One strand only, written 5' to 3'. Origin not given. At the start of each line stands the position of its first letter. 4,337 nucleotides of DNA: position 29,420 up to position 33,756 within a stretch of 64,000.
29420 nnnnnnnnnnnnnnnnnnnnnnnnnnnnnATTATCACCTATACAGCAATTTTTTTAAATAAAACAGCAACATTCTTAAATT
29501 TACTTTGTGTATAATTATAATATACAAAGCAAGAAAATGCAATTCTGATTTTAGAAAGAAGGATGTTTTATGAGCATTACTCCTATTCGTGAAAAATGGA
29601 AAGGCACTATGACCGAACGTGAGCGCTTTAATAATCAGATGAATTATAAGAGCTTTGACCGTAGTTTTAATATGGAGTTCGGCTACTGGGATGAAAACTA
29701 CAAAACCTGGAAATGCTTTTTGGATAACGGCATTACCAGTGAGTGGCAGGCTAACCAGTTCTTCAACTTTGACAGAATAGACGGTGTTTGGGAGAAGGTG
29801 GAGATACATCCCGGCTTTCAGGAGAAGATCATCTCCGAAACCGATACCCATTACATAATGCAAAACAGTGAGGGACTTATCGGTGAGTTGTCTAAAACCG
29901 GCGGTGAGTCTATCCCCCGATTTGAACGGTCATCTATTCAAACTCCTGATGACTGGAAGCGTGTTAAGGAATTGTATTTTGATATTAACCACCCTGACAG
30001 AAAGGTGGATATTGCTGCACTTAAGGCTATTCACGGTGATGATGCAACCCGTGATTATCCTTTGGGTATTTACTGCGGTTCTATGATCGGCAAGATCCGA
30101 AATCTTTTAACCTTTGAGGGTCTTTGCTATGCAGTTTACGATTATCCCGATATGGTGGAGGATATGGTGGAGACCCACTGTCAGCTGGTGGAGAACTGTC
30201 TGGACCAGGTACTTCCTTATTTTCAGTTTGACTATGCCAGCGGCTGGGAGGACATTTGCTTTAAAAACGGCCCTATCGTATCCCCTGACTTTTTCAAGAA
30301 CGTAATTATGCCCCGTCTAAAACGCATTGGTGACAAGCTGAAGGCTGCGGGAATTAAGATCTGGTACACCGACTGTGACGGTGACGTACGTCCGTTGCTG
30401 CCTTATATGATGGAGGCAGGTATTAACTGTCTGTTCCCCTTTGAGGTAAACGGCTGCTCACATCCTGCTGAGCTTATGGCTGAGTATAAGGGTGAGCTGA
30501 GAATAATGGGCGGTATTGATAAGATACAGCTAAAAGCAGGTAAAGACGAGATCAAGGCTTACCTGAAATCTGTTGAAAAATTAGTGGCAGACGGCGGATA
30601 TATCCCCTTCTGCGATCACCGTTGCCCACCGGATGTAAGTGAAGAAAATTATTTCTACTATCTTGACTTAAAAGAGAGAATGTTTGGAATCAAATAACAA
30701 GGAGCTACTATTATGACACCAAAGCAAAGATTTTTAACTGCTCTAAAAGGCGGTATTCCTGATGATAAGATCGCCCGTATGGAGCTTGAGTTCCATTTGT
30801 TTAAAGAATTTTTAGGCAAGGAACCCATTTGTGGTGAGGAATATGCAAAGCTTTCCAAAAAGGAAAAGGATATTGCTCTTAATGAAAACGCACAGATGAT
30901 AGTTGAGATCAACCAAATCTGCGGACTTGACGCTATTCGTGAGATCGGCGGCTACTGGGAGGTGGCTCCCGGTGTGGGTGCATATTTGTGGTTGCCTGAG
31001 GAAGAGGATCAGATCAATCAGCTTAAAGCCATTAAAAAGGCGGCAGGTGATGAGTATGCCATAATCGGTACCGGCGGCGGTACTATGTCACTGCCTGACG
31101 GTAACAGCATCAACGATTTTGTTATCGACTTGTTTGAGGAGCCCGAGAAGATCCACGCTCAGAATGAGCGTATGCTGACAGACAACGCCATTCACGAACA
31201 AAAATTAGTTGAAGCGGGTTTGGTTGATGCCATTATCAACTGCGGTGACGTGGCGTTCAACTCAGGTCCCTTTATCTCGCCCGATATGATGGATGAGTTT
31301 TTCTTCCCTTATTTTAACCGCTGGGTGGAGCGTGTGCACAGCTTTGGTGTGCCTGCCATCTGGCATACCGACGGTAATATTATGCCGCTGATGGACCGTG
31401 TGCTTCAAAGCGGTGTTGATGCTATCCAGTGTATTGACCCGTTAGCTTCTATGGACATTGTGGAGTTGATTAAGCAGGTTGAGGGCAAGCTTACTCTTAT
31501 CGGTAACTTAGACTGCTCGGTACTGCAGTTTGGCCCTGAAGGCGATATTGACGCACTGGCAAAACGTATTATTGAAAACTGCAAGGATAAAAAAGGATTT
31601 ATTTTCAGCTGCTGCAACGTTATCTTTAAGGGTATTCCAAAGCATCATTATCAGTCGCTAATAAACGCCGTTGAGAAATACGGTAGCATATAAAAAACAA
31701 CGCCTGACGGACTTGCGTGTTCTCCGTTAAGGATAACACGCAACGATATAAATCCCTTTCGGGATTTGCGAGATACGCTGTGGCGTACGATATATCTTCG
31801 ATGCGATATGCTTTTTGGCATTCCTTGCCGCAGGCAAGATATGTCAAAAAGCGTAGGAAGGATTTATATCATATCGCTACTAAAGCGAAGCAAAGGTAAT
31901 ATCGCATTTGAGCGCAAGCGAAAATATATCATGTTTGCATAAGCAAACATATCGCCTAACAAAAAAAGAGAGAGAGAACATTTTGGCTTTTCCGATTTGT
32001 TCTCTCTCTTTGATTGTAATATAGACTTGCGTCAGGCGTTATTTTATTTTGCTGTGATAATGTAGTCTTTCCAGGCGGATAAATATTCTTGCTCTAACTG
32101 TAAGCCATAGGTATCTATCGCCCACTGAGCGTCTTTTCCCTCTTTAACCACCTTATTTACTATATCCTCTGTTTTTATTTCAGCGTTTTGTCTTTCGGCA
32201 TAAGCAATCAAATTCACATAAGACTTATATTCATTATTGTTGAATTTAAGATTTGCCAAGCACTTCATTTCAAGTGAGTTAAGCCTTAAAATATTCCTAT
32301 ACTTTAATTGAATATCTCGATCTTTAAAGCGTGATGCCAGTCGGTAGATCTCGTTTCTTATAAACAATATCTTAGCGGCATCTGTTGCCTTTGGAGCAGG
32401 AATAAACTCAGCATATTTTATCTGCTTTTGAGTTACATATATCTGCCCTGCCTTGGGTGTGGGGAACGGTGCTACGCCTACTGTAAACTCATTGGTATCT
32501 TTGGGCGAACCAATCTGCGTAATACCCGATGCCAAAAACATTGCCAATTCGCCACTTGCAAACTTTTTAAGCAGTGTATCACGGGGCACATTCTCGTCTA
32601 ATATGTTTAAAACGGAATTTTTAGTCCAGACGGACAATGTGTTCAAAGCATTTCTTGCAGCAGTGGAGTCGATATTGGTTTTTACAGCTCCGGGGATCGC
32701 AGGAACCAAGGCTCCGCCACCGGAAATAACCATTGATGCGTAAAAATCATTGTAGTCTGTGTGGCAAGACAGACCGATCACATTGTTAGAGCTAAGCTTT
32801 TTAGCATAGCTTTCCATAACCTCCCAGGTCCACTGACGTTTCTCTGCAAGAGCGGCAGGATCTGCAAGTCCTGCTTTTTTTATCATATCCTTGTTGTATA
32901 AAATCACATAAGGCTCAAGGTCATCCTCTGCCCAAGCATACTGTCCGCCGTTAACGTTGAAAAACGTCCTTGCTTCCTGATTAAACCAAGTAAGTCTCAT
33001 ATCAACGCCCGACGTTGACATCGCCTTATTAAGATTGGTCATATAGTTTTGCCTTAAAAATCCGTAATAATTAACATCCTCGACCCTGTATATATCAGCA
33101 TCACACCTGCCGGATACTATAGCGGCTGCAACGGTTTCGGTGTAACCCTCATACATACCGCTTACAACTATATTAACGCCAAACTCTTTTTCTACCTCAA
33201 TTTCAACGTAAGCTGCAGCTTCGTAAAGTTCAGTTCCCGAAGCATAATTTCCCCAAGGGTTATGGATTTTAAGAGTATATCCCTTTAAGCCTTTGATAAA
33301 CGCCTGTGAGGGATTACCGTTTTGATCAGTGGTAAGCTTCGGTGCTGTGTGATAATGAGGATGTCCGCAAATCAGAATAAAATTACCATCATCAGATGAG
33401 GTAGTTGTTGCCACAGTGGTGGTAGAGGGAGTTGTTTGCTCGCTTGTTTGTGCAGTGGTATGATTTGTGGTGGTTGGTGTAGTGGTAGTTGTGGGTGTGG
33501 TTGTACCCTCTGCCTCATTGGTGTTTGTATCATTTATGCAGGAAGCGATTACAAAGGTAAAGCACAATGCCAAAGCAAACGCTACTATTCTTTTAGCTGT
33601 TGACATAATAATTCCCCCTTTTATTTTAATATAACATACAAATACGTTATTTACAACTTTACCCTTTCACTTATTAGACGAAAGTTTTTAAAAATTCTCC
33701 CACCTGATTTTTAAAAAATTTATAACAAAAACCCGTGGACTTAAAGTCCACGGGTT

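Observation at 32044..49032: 17-kb one-strand locus with two permease pairs, four binding proteins, a DUF5696-like lipoprotein and an NHL/Yip1 membrane protein, but no ATPase, glycosidase or regulator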

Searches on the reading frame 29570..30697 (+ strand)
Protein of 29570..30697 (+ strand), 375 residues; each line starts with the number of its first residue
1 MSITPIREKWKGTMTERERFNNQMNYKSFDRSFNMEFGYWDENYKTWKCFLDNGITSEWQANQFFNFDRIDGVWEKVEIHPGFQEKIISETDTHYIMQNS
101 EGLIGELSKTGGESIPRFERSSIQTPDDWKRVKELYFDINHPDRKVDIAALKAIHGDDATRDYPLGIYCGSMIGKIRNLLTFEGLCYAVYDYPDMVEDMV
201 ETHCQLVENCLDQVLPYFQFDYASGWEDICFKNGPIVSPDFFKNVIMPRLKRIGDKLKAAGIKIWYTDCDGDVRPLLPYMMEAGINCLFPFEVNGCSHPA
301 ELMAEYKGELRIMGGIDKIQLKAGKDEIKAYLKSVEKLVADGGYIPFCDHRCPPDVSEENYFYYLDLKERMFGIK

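Call 5: search_protein_families(library=pfam, proteins=[window:29570-30697:+], max_evalue=0.001)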
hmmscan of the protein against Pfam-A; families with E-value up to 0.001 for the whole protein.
window:29570-30697:+ (375 aa): 1 family
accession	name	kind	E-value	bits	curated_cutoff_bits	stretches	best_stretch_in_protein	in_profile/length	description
PF01208.23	URO-D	-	8.1e-09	35.4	23.9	1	115-363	92-338/346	Uroporphyrinogen decarboxylase (URO-D)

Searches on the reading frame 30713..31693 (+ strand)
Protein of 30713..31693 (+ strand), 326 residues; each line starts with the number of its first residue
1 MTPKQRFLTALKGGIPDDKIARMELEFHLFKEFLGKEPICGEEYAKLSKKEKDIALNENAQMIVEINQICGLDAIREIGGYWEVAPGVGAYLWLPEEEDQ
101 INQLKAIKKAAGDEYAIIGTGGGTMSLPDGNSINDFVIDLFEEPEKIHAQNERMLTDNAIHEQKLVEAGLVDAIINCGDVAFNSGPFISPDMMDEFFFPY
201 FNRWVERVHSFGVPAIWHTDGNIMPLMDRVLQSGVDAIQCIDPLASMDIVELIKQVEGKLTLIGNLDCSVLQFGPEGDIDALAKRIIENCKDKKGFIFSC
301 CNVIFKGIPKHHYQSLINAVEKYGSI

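Call 5: search_protein_families(library=pfam, proteins=[window:30713-31693:+], max_evalue=0.001)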
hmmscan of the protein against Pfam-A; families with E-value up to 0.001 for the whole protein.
window:30713-31693:+ (326 aa): 1 family
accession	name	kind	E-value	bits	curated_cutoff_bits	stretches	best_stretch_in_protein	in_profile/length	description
PF01208.23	URO-D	-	6.9e-23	81.6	23.9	1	104-323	126-346/346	Uroporphyrinogen decarboxylase (URO-D)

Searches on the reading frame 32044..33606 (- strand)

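Call 3: search_protein_families(library=pfam, proteins=[window:32044-33606:-], max_evalue=0.01)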
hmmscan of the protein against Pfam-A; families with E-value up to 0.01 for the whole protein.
window:32044-33606:- (520 aa): 3 families
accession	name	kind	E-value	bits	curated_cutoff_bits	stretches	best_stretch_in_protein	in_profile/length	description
PF01547.30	SBP_bac_1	-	3.7e-09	37.4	26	1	138-389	17-276/307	Bacterial extracellular solute-binding protein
PF13416.11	SBP_bac_8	-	4.2e-09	37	27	1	139-411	7-232/279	Bacterial extracellular solute-binding protein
PF21827.1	New_glue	-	0.0011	19.2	31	1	11-71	4-62/94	New glue protein family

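Call 11: search_protein_families(library=ncbifam, proteins=[window:32044-33606:-], max_evalue=0.001)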
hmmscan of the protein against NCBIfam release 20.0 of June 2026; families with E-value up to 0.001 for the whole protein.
window:32044-33606:- (520 aa): 1 family
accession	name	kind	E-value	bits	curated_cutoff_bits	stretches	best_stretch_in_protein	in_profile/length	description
NF008211.0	PRK10974.1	equivalog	0.00097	17.8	411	0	139-274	54-184/439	sn-glycerol-3-phosphate ABC transporter substrate-binding protein UgpB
